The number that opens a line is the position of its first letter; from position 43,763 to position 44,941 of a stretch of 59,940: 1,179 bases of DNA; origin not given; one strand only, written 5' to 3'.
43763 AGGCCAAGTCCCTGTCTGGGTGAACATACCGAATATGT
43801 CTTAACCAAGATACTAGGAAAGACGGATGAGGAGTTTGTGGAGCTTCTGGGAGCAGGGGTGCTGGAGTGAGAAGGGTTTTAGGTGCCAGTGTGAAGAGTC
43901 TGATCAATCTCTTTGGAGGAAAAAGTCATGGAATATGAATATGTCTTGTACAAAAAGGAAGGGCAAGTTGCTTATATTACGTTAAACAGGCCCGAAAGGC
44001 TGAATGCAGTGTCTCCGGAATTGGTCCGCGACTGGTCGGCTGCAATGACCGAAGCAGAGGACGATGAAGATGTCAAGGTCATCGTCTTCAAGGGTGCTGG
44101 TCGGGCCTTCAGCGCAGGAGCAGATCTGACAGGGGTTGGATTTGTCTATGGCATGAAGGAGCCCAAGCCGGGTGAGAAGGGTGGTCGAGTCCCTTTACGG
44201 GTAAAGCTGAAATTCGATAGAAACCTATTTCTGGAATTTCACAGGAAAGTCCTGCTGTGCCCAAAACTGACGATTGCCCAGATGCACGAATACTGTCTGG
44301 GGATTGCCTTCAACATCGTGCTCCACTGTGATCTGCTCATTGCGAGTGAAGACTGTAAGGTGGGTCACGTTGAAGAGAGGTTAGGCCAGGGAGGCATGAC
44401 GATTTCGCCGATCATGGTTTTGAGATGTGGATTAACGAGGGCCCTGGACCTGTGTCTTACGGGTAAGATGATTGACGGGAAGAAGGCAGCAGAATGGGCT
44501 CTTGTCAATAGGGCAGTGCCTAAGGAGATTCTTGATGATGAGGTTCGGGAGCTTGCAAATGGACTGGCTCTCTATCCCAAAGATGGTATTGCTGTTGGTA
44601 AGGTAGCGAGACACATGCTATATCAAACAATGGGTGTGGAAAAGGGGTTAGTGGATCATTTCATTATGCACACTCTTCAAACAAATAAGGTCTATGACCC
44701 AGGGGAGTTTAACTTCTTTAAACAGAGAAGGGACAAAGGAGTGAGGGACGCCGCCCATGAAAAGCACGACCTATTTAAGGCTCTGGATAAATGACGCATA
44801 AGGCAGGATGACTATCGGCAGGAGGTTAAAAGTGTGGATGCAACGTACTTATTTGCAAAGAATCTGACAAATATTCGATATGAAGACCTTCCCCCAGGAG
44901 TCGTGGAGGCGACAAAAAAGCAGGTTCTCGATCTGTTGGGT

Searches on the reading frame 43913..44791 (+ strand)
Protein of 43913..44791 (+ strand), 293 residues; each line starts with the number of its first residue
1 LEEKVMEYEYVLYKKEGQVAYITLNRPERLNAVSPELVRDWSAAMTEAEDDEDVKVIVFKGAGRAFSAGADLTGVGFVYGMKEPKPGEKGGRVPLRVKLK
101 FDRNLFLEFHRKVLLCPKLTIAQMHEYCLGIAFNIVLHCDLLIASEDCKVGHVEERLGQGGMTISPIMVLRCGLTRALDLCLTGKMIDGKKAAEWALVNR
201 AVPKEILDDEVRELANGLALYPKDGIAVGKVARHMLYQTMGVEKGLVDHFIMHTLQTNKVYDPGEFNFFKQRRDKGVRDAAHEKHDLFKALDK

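Call 4: search_protein_families(library=pfam, proteins=[window:43913-44791:+])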
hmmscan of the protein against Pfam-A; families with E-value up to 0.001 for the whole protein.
window:43913-44791:+ (293 aa): 2 families
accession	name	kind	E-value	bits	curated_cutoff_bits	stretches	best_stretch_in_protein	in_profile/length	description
PF00378.25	ECH_1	-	1.7e-31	109.9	27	1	15-228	2-200/251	Enoyl-CoA hydratase/isomerase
PF16113.10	ECH_2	-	1.3e-17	64.8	27.2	1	20-216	2-186/335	Enoyl-CoA hydratase/isomerase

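Call 18: search_protein_families(library=ncbifam, proteins=[window:43913-44791:+], max_evalue=0.00001)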
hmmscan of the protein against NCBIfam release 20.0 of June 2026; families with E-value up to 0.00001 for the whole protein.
window:43913-44791:+ (293 aa): 67 families (the best 25 are shown)
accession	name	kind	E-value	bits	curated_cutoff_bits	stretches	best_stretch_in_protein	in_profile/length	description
NF006128.0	PRK08272.1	subfamily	4e-47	160.9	257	1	3-287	7-297/308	crotonase/enoyl-CoA hydratase family protein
NF006140.0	PRK08290.1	subfamily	2.8e-42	144.9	280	1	4-280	3-283/292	enoyl-CoA hydratase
NF009125.0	PRK12478.1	equivalog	6.8e-42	143.6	347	1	5-285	3-277/304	crotonase/enoyl-CoA hydratase family protein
NF006588.0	PRK09120.1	equivalog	2.9e-39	134.9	276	1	6-263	5-248/276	p-hydroxycinnamoyl CoA hydratase/lyase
NF006109.0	PRK08260.1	subfamily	6.9e-34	117.4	320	1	6-249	1-244/296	enoyl-CoA hydratase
NF004840.0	PRK06190.1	equivalog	1.6e-32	113.1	253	2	9-76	4-71/260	enoyl-CoA hydratase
NF004857.0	PRK06210.1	equivalog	8.3e-32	110.7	341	1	4-220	3-215/275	enoyl-CoA hydratase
NF051848.1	EnCoAHydtEchA19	equivalog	1.4e-31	110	400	1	11-220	2-199/258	enoyl-CoA hydratase EchA19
NF004517.0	PRK05862.1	equivalog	1.6e-31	109.8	396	2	111-259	88-237/257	enoyl-CoA hydratase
NF006008.0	PRK08139.1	equivalog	2.6e-29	102.6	313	1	5-233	7-220/266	enoyl-CoA hydratase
NF004475.0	PRK05809.1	subfamily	2.5e-28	99.3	394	1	6-232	1-210/260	short-chain-enoyl-CoA hydratase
NF004781.0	PRK06127.1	subfamily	2e-27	96.5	291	2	6-73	8-76/269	enoyl-CoA hydratase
NF006699.0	PRK09245.1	subfamily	6.5e-27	94.4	354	1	9-230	3-217/266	crotonase/enoyl-CoA hydratase family protein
NF042430.2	EnCoAhydt_DpgD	equivalog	7.2e-27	94.5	400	1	13-218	1-197/258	enoyl-CoA-hydratase DpgD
NF005803.0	PRK07658.1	equivalog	2.5e-26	92.6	313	1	12-220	5-198/257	enoyl-CoA hydratase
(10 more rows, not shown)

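Call 30: search_solved_structures(query=window:43913-44791:+, max_evalue=1e-10)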
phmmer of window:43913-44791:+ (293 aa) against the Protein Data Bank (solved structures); distinct sequences matched with E-value up to 1e-10: 107 (the best 60 are shown).
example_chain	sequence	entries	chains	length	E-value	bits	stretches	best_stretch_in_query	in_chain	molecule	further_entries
5zai_A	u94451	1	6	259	2.5e-31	112.2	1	6-223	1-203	3-hydroxypropionyl-coenzyme A dehydratase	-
4k29_A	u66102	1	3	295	9.5e-28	100.5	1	6-288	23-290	Enoyl-CoA hydratase/isomerase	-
3q0j_A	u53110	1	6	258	2.7e-27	98.9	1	6-271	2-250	enoyl-CoA hydratase echA8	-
3h81_A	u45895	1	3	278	2.9e-27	98.9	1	6-271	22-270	enoyl-CoA hydratase echA8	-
3pzk_A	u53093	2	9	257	3.6e-27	98.5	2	6-73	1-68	e enoyl-CoA hydratase echA8 | enoyl-CoA hydratase echA8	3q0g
4fjw_D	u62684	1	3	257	9.5e-27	97.2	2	6-73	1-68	Probable enoyl-CoA hydratase echA8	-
3t3w_A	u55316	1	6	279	5e-26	94.8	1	10-246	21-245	Enoyl-CoA hydratase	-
3ome_A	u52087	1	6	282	7.9e-26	94.2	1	10-246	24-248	Enoyl-CoA hydratase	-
1uiy_A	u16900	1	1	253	2.6e-25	92.5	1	15-249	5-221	Enoyl-CoA Hydratase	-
6l3o_A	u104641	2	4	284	4.8e-24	88.3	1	13-218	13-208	Hydroxycinnamoyl-CoA hydratase-lyase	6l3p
3njb_A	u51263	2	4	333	7.3e-24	87.7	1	107-283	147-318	Enoyl-CoA hydratase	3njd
5xzd_A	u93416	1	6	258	2.2e-23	86.1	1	6-274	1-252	Enoyl-CoA hydratase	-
2pbp_A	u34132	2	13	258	4.2e-22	81.9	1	7-241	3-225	Enoyl-CoA hydratase subunit I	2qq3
6p5u_A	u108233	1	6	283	6.1e-22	81.4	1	18-264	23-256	Enoyl-CoA hydratase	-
2vss_F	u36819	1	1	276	1.8e-21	79.9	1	14-223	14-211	P-HYDROXYCINNAMOYL COA HYDRATASE/LYASE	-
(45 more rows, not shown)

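Call 53: search_solved_structures(query=window:43913-44791:+, max_evalue=1e-25, show_alignments=3)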
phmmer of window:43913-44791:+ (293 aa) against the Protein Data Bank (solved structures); distinct sequences matched with E-value up to 1e-25: 8.
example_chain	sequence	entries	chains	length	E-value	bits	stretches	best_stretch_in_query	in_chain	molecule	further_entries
5zai_A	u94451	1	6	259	2.5e-31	112.2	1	6-223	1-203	3-hydroxypropionyl-coenzyme A dehydratase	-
4k29_A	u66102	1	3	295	9.5e-28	100.5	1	6-288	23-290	Enoyl-CoA hydratase/isomerase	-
3q0j_A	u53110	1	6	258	2.7e-27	98.9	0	6-271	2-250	enoyl-CoA hydratase echA8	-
3h81_A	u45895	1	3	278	2.9e-27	98.9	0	6-271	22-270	enoyl-CoA hydratase echA8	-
3pzk_A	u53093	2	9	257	3.6e-27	98.5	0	6-73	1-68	e enoyl-CoA hydratase echA8 | enoyl-CoA hydratase echA8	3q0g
4fjw_D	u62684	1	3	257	9.5e-27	97.2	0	6-73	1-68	Probable enoyl-CoA hydratase echA8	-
3t3w_A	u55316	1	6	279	5e-26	94.8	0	10-246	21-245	Enoyl-CoA hydratase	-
3ome_A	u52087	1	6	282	7.9e-26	94.2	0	10-246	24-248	Enoyl-CoA hydratase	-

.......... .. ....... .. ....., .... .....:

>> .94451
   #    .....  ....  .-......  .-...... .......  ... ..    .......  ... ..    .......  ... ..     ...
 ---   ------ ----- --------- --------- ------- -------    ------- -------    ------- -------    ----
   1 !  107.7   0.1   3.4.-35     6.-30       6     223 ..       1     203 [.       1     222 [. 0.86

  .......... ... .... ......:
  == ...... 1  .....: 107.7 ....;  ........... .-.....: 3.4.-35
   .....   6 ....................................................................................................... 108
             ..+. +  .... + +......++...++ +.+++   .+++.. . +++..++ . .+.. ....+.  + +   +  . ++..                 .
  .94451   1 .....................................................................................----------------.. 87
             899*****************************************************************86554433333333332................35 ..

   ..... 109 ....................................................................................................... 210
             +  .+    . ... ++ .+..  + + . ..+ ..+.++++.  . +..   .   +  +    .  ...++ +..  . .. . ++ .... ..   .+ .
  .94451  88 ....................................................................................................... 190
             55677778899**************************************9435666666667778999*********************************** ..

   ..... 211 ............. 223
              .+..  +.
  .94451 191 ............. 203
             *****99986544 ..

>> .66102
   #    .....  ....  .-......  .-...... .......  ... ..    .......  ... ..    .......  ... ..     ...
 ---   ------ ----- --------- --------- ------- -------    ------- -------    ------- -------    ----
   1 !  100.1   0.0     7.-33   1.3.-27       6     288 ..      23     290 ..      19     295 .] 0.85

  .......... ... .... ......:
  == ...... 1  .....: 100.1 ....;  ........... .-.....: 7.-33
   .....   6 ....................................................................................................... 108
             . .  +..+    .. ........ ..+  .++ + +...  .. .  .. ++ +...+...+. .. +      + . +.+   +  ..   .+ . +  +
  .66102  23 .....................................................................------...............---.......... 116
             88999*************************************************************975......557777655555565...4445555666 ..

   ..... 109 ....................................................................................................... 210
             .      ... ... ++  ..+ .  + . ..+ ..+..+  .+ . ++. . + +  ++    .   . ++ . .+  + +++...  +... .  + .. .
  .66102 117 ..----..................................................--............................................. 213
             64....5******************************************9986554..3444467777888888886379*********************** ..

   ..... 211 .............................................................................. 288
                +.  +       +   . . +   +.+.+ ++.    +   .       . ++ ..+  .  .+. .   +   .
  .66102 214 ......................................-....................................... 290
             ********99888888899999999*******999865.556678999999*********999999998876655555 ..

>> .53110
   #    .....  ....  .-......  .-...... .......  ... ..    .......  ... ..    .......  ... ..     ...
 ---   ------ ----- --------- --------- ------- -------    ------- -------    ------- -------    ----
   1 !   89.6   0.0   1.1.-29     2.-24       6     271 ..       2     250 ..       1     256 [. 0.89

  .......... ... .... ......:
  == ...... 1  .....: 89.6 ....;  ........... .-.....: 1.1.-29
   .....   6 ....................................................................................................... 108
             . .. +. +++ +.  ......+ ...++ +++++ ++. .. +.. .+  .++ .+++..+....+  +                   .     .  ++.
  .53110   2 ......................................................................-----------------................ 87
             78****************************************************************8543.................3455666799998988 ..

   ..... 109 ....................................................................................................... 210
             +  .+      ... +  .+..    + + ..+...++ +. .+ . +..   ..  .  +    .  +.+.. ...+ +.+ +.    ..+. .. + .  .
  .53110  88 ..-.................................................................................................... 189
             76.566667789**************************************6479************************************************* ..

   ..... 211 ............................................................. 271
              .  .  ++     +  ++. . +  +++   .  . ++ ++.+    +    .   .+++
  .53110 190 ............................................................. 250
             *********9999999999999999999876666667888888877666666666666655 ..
